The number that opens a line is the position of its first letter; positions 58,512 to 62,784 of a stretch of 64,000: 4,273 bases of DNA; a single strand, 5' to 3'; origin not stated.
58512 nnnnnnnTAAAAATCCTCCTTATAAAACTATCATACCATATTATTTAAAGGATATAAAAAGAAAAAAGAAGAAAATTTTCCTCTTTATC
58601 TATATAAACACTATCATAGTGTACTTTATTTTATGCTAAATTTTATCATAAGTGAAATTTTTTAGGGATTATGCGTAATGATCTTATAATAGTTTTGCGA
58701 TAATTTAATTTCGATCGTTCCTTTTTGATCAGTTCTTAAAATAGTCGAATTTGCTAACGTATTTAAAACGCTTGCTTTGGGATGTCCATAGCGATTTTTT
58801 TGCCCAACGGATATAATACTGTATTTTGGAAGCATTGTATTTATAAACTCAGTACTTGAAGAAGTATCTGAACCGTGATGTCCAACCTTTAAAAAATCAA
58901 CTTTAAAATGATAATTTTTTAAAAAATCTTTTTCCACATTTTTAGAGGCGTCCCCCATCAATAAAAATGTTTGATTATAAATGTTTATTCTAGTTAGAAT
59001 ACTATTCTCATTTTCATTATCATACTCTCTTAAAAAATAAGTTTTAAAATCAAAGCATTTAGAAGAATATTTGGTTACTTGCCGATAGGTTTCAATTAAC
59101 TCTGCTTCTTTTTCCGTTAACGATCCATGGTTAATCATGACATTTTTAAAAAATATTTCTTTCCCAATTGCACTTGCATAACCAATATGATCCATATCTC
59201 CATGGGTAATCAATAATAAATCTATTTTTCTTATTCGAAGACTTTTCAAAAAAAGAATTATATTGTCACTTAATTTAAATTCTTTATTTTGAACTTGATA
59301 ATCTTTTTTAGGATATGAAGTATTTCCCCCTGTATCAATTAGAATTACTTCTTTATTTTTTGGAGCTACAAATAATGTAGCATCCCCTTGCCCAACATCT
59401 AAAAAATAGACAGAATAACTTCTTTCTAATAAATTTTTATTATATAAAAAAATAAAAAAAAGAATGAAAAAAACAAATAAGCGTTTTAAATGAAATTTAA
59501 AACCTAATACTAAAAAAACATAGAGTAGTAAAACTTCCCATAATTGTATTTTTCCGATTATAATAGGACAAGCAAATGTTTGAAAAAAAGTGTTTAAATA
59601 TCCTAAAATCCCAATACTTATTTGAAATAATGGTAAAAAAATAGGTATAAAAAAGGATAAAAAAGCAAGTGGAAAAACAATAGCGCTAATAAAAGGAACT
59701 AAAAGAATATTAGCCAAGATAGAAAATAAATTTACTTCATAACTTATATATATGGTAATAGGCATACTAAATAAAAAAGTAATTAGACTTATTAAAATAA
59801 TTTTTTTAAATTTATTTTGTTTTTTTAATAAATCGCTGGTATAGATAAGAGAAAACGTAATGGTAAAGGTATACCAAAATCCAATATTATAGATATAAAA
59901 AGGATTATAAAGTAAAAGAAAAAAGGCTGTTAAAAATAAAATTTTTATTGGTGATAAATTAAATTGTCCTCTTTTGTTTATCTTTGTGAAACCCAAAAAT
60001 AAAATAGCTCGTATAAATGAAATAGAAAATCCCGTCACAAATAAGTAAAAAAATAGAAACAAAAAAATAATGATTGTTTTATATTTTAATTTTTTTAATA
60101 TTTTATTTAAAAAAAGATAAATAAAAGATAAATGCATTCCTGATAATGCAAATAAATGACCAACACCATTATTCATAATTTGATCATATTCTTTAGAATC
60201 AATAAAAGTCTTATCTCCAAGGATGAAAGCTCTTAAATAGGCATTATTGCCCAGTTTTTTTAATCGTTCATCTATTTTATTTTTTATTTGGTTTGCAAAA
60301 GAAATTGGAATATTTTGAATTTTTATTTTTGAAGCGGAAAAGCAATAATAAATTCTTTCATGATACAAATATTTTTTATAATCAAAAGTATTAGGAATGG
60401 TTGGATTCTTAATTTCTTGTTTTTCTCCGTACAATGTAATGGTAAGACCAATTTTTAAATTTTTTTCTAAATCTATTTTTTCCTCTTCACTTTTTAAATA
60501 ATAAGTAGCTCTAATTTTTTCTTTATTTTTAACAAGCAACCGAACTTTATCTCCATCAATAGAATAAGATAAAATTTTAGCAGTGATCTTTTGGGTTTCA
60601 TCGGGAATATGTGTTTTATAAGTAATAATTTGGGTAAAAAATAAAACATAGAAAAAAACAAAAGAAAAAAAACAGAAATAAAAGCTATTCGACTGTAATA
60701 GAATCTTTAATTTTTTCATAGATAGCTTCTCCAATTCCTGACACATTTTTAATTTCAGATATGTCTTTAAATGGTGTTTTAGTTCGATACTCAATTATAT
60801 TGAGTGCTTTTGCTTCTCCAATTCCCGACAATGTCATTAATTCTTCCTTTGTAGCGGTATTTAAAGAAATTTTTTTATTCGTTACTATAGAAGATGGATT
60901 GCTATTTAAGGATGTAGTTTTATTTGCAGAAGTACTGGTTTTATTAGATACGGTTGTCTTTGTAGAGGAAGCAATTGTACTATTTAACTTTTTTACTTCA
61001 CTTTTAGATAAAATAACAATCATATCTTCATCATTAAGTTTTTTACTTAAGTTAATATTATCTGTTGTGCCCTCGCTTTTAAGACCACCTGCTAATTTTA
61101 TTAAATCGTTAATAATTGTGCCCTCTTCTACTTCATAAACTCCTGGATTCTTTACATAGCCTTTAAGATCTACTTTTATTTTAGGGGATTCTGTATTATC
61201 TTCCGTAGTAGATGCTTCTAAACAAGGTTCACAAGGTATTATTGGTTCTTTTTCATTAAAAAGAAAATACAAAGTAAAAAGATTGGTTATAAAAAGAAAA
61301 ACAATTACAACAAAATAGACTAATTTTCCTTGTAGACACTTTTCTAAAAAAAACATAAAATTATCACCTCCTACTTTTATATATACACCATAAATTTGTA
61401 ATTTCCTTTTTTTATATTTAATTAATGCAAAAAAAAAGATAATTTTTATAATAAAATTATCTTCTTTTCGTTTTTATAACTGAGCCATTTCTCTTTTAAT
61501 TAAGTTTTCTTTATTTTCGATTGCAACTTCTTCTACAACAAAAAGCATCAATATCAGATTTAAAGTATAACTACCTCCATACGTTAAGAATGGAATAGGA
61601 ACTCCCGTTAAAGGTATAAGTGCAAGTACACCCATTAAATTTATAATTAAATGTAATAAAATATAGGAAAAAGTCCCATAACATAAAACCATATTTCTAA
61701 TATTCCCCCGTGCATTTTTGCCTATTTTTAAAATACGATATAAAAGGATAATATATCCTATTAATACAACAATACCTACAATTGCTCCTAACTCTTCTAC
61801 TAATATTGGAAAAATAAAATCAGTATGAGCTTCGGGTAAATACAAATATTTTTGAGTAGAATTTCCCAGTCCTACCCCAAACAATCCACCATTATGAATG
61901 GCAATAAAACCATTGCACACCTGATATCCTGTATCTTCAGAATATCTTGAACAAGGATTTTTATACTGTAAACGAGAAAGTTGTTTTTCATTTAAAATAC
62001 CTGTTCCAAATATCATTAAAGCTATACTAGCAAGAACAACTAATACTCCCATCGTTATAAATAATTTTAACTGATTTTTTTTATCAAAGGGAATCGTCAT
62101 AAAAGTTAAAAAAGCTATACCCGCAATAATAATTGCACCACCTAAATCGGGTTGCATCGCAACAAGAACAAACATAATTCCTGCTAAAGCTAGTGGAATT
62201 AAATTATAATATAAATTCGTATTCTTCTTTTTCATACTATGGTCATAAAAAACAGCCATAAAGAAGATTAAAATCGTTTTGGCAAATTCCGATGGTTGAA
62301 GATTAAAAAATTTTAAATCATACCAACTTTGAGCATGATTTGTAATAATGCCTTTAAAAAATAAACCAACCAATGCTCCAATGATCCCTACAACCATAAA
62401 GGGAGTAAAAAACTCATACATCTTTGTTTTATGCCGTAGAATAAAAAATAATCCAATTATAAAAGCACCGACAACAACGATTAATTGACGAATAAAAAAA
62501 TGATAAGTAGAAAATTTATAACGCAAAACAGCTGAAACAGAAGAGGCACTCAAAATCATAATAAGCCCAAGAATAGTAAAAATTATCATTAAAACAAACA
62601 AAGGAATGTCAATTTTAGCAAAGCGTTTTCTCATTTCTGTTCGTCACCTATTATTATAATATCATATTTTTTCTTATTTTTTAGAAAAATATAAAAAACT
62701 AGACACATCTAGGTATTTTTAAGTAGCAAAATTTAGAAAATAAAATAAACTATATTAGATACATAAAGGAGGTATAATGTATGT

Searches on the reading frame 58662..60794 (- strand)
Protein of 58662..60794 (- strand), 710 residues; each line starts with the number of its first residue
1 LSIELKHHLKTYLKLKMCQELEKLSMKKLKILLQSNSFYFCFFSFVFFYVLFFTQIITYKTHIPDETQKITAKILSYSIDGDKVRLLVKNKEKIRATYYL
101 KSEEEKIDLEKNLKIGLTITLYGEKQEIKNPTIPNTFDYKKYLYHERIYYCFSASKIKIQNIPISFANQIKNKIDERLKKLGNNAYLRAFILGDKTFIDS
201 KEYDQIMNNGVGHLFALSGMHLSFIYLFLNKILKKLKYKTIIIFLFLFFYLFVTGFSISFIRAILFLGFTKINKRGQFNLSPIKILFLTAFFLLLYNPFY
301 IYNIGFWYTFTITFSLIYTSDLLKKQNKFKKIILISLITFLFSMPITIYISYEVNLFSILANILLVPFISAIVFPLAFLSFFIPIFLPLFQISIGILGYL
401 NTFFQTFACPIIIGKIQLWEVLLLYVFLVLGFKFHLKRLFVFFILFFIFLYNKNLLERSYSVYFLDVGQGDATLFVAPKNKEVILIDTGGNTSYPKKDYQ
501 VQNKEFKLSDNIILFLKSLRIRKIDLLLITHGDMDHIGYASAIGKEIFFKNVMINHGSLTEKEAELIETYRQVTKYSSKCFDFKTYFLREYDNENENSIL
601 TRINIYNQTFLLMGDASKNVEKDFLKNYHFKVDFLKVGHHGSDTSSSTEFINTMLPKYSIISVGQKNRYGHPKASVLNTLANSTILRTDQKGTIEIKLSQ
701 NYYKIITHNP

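Call 93: search_protein_families(library=pfam, proteins=[window:58662-60794:-], max_evalue=0.0001)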
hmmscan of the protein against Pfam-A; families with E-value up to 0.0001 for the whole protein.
window:58662-60794:- (710 aa): 3 families
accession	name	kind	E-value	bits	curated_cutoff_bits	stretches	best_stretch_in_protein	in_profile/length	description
PF03772.21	Competence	-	1.5e-45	156.1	23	1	191-433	2-265/270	Competence protein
PF00753.33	Lactamase_B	-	2.4e-14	54.2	22.7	1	466-664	2-195/196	Metallo-beta-lactamase superfamily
PF13567.11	DUF4131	-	1.4e-09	38.3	31.6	1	37-158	32-163/165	Domain of unknown function (DUF4131)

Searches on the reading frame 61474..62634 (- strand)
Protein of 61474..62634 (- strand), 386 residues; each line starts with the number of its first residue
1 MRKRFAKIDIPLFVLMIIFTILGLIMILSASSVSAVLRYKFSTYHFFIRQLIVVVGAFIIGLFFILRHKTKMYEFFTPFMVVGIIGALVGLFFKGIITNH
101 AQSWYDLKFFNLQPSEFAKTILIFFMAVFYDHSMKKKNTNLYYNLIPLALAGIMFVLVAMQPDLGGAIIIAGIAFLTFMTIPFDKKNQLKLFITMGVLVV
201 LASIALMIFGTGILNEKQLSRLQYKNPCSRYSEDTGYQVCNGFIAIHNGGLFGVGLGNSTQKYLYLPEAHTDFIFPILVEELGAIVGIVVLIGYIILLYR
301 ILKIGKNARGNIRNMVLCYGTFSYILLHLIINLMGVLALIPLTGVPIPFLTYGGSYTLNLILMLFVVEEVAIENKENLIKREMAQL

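Call 93: search_protein_families(library=pfam, proteins=[window:61474-62634:-], max_evalue=0.0001)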
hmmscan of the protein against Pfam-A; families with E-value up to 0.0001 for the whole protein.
window:61474-62634:- (386 aa): 1 family
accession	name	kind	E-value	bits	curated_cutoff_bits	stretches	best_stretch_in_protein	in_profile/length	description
PF01098.24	FTSW_RODA_SPOVE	-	1.7e-69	235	26.4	1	13-375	5-355/356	Cell cycle protein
